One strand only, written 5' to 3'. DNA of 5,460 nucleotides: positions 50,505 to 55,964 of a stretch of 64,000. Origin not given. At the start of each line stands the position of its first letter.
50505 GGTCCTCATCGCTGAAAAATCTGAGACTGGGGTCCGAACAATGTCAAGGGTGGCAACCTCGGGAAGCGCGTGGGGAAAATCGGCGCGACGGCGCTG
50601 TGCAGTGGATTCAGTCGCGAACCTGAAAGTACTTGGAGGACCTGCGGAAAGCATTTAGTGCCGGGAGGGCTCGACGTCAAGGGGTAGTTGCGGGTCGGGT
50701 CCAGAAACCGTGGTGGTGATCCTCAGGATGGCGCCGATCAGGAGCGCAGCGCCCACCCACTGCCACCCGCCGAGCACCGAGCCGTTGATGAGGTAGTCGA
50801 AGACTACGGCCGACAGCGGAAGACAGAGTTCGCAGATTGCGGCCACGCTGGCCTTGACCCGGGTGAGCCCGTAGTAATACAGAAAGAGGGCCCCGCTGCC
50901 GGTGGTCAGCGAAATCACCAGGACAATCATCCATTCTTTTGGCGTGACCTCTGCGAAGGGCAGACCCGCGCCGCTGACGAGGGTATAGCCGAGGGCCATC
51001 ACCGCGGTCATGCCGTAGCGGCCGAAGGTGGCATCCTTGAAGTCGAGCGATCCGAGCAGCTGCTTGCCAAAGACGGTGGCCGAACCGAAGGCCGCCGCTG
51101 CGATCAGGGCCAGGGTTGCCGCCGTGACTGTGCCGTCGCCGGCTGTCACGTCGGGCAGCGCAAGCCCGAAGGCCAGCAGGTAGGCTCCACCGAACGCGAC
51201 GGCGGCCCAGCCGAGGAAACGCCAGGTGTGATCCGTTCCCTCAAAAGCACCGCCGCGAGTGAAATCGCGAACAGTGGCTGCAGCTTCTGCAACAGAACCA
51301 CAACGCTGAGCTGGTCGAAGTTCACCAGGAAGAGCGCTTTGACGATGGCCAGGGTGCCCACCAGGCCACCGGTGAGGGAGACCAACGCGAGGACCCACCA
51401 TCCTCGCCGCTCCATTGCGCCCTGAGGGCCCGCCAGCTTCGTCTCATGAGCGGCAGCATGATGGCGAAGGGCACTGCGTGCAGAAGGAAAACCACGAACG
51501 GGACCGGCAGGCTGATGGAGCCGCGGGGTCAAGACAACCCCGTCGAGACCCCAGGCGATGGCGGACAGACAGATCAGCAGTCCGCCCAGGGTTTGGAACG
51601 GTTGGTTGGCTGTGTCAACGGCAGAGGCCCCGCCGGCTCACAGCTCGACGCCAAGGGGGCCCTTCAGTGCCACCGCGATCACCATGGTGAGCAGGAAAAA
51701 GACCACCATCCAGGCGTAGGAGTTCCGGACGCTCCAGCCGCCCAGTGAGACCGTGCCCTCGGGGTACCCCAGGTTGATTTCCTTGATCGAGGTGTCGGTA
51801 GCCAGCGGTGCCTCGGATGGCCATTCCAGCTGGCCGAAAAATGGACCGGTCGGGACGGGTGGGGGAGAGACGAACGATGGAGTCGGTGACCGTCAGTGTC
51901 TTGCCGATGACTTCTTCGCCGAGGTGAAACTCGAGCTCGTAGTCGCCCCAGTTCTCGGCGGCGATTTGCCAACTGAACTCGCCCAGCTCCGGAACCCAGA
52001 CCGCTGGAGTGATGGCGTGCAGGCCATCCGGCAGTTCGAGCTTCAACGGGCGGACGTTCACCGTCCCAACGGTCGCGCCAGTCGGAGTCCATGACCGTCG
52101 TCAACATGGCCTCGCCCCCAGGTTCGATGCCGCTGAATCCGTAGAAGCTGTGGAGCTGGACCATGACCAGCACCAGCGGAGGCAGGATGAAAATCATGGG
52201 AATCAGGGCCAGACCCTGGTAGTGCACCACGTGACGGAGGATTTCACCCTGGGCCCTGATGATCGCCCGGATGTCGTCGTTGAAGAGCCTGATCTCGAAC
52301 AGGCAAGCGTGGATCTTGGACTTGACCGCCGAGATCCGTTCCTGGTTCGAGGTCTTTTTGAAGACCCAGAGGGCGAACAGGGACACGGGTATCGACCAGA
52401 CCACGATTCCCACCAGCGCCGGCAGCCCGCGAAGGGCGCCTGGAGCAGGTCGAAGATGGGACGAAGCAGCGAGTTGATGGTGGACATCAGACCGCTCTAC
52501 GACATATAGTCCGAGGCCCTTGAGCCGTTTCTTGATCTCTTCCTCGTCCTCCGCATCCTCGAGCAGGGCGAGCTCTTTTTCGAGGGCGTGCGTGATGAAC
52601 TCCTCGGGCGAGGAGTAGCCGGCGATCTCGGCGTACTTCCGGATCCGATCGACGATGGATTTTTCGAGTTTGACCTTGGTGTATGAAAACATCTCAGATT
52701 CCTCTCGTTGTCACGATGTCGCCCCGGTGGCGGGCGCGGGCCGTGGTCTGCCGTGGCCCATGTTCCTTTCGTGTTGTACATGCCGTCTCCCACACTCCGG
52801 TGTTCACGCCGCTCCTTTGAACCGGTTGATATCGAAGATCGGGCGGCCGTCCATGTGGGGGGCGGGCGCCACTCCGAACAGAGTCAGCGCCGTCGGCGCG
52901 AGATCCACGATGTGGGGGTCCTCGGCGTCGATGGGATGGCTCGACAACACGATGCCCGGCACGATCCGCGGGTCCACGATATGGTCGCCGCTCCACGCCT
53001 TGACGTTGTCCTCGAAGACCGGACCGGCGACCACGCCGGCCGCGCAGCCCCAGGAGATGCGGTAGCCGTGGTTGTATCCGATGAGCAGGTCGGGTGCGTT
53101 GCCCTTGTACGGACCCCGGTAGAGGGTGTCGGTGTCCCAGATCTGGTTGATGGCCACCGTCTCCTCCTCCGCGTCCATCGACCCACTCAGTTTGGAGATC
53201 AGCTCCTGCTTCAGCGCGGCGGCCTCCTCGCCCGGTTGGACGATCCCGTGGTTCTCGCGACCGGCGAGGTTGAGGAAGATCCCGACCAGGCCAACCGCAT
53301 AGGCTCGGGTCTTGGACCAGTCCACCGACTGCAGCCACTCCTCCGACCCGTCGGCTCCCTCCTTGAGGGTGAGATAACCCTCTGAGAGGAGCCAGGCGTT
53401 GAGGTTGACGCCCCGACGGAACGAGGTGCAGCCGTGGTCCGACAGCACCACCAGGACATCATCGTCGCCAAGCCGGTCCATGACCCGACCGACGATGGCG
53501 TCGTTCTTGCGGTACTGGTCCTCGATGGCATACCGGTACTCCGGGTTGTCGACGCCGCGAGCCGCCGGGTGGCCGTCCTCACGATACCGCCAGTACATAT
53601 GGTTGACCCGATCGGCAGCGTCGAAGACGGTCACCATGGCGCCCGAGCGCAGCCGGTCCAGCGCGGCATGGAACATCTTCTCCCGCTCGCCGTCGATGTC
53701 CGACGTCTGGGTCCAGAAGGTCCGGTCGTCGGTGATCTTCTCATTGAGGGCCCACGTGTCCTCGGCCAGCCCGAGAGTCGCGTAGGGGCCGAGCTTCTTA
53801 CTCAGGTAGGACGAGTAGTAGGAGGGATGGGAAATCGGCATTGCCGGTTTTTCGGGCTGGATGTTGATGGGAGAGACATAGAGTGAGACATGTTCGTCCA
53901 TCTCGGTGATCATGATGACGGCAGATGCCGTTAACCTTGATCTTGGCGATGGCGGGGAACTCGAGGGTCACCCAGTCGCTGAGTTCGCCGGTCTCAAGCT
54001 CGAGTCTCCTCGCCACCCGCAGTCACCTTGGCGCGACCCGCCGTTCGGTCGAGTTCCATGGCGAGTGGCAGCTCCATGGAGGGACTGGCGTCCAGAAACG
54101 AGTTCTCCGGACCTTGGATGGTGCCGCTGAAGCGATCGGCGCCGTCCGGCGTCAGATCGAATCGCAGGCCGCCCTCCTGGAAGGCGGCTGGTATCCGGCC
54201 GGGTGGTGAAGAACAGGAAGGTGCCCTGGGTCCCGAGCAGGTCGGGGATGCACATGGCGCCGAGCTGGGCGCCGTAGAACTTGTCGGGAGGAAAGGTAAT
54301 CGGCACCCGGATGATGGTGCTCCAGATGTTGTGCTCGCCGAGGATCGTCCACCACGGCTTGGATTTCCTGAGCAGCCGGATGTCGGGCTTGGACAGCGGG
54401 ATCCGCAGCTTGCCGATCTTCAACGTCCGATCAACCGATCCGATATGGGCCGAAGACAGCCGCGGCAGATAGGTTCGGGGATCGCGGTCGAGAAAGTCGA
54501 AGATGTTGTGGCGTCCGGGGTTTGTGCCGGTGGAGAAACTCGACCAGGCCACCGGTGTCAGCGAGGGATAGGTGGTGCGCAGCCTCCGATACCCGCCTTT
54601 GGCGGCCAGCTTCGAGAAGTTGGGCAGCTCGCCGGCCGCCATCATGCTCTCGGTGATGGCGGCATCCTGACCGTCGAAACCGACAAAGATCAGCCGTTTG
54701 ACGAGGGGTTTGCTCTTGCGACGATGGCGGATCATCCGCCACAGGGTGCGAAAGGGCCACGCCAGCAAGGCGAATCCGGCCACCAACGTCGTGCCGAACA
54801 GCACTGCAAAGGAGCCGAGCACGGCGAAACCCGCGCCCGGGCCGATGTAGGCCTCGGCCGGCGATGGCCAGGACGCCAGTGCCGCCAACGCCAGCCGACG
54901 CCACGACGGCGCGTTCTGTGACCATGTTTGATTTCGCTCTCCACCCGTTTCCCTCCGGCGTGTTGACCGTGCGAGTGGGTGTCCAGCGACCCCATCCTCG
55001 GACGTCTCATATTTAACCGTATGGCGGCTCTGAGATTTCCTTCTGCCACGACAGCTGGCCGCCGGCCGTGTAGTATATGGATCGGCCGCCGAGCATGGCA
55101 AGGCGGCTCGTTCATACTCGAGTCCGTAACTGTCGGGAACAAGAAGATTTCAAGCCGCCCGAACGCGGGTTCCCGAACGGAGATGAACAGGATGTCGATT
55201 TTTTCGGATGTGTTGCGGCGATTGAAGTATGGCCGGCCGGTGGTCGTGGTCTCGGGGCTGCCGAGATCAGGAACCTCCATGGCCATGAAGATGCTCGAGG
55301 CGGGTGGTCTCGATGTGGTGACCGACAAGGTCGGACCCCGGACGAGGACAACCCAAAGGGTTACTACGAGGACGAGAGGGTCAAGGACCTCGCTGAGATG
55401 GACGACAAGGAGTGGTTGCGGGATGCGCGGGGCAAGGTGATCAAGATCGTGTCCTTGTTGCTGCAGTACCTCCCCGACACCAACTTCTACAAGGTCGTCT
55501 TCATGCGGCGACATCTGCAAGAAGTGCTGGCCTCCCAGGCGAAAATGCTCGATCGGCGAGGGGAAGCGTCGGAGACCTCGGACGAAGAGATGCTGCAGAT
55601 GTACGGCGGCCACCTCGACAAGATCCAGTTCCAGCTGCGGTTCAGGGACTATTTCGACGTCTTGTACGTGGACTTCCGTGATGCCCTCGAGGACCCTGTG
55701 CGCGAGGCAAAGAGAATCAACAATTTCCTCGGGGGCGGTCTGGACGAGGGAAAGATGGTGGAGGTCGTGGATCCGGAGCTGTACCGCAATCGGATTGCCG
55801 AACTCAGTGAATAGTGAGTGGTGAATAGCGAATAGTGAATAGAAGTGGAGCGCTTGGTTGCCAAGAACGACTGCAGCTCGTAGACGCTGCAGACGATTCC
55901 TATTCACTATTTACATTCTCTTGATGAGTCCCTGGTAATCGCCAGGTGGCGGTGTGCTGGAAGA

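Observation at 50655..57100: Cluster of about 15 reading-frame breaks within 6.5 kb, against none seen in the flanking ~7 kb on either side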

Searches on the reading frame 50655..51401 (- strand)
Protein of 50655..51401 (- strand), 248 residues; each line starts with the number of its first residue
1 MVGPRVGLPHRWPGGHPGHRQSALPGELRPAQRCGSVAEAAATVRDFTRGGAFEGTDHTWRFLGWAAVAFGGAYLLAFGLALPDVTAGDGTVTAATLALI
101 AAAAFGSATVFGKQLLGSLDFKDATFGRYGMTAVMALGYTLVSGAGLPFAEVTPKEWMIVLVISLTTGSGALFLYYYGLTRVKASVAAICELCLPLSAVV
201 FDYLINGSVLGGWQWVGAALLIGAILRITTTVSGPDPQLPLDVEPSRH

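Call 6: search_protein_families(library=pfam, proteins=[window:50655-51401:-], max_evalue=0.01)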
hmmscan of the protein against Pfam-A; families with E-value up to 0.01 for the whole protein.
window:50655-51401:- (248 aa): 1 family
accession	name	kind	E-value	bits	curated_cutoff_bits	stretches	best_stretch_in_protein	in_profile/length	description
PF00892.27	EamA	-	2.2e-17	64.1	28.2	1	94-229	3-134/135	EamA-like transporter family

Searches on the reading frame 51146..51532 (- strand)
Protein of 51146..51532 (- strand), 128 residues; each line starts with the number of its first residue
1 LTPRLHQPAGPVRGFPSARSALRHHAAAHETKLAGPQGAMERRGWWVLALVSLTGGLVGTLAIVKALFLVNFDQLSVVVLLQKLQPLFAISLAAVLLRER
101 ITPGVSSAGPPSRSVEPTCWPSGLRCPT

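Call 6: search_protein_families(library=pfam, proteins=[window:51146-51532:-], max_evalue=0.01)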
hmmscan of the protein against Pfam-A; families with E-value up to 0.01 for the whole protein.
window:51146-51532:- (128 aa): 1 family
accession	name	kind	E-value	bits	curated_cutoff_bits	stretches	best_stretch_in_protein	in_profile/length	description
PF00892.27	EamA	-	3e-06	28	28.2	1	42-103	59-117/135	EamA-like transporter family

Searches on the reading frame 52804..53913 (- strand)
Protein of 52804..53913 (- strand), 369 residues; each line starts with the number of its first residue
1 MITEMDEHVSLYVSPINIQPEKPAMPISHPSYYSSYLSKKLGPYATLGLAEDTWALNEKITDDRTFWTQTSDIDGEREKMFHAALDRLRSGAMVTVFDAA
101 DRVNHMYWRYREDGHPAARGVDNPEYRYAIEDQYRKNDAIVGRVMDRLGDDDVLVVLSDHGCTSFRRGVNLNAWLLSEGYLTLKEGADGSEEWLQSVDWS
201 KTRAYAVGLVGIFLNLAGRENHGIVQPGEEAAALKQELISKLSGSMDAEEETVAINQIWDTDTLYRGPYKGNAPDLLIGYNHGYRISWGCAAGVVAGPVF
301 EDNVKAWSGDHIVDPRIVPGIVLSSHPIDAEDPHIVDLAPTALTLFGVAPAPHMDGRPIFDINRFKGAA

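Call 5: find_encoding_contigs(protein=window:52804-53913:-, flank=10000, max_places=10)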
Protein window:52804-53913:- (369 aa): no gene with exactly this product is on record in the collection.

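Call 6: search_protein_families(library=pfam, proteins=[window:52804-53913:-], max_evalue=0.01)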
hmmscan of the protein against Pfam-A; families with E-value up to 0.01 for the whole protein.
window:52804-53913:- (369 aa): 2 families
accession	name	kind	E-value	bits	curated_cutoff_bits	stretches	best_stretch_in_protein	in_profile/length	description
PF01663.27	Phosphodiest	-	2.6e-14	54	23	1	72-286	139-323/342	Type I phosphodiesterase / nucleotide pyrophosphatase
PF01676.23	Metalloenzyme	-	0.0096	15.9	24.3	0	136-163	175-203/252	Metalloenzyme superfamily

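Call 7: find_related_loci(query=window:52804-53913:-, collection=genome_contigs, flank=10000)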
Query window:52804-53913:- (369 aa) in genome_contigs; peptide patterns used: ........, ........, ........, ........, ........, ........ (x = any residue, [..] = any of these).
99 stretches matched a pattern; 45 encode a relative of the query (tblastn E <= 1e-3); 44 distinct loci.
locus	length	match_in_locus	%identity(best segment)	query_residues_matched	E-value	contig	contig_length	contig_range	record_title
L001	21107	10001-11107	95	1-369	0e+0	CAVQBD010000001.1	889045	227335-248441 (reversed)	MAG: uncultured Holophagae bacterium isolate MFD09964.bin.1.27 genome assembly, contig: contig_10696, whole genome shotg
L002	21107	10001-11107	86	1-369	0e+0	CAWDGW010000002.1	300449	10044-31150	MAG: uncultured Holophagae bacterium isolate MFD03804.bin.1.132 genome assembly, contig: contig_1487, whole genome shotg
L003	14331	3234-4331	77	1-366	0e+0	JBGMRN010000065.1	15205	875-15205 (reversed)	MAG: Thermoanaerobaculales bacterium isolate N04_metabat2_bin.17 NODE_1510_length_15205_cov_9.456502, whole genome shotg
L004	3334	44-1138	79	1-365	0e+0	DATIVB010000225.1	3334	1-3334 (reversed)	MAG TPA_asm: Chondromyces sp. isolate SMAG_U15996 k141_487655, whole genome shotgun sequence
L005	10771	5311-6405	78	1-368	0e+0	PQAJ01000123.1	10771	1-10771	MAG: Holophagae bacterium isolate FeB_10 contig_6057, whole genome shotgun sequence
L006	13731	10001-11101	77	1-367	0e+0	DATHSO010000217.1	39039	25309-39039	MAG TPA_asm: Candidatus Methylomirabilota bacterium isolate SMAG_U16053 k141_540903, whole genome shotgun sequence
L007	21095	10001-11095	77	1-365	0e+0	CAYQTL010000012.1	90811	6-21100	MAG TPA_asm: uncultured Thermoanaerobaculia bacterium isolate SRP332253_co2_167 genome assembly, contig: NODE_180_length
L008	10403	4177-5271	76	1-365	0e+0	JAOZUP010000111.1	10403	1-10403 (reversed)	MAG: Thermoanaerobaculales bacterium isolate GMC8.metabat2.114 GMC8_6323_length_10403_cov_8.144376, whole genome shotgun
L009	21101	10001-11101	77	1-367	0e+0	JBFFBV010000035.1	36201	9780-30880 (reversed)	MAG: Candidatus Sulfomarinibacter sp. isolate Mix_mud12.2021.10.15 k141_1275514_length_36201_cov_12.0000, whole genome s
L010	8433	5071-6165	77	1-365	0e+0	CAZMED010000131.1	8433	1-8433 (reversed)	MAG TPA_asm: uncultured Thermoanaerobaculia bacterium isolate binchicken_co176_97 genome assembly, contig: NODE_6857_len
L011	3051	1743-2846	76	1-368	0e+0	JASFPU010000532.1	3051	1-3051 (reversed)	MAG: Holophagae bacterium isolate D0819S02metaG_Bin_252 D0819S02metaG_FD_scaffold_9908_c1, whole genome shotgun sequence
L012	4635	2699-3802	76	1-368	0e+0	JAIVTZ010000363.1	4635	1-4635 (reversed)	MAG: Deltaproteobacteria bacterium isolate HYP3_US_05_8 NODE_2297_length_4635_cov_0.420586, whole genome shotgun sequenc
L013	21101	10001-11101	76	1-367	0e+0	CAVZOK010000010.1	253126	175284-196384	MAG: Candidatus Sulfomarinibacteraceae bacterium isolate MFD03804.bin.2.114 genome assembly, contig: contig_21042, whole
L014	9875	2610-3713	75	1-368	0e+0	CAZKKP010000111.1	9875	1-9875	MAG TPA_asm: uncultured Thermoanaerobaculia bacterium isolate SRP072547_co1_61 genome assembly, contig: NODE_13731_lengt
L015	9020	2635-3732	75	1-366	0e+0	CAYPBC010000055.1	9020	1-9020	MAG TPA_asm: uncultured Thermoanaerobaculia bacterium isolate SRP155585_co2_221 genome assembly, contig: NODE_6111_lengt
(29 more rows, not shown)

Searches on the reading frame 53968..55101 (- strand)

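Call 6: search_protein_families(library=pfam, proteins=[window:53968-55101:-], max_evalue=0.01)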
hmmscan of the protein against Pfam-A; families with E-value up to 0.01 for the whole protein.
window:53968-55101:- (377 aa): 1 family
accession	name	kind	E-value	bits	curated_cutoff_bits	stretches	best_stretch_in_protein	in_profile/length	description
PF01663.27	Phosphodiest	-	6.7e-13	49.4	23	1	137-216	1-80/342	Type I phosphodiesterase / nucleotide pyrophosphatase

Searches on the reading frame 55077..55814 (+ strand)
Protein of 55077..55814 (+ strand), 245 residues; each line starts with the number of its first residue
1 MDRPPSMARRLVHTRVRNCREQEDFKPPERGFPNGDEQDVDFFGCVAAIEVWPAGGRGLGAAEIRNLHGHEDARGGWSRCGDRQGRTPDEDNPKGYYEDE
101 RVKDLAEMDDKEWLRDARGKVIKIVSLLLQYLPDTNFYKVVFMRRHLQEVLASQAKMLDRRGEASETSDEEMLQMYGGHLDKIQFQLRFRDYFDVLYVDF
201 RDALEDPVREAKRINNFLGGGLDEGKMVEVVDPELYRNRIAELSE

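Call 6: search_protein_families(library=pfam, proteins=[window:55077-55814:+], max_evalue=0.01)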
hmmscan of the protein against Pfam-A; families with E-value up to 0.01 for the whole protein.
window:55077-55814:+ (245 aa): 2 families
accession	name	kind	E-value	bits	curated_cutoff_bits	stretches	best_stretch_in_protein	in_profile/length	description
PF13469.12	Sulfotransfer_3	-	0.00017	22.4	27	1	111-219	101-211/216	Sulfotransferase family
PF00685.33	Sulfotransfer_1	-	0.0034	17.2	22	1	174-231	135-192/255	Sulfotransferase domain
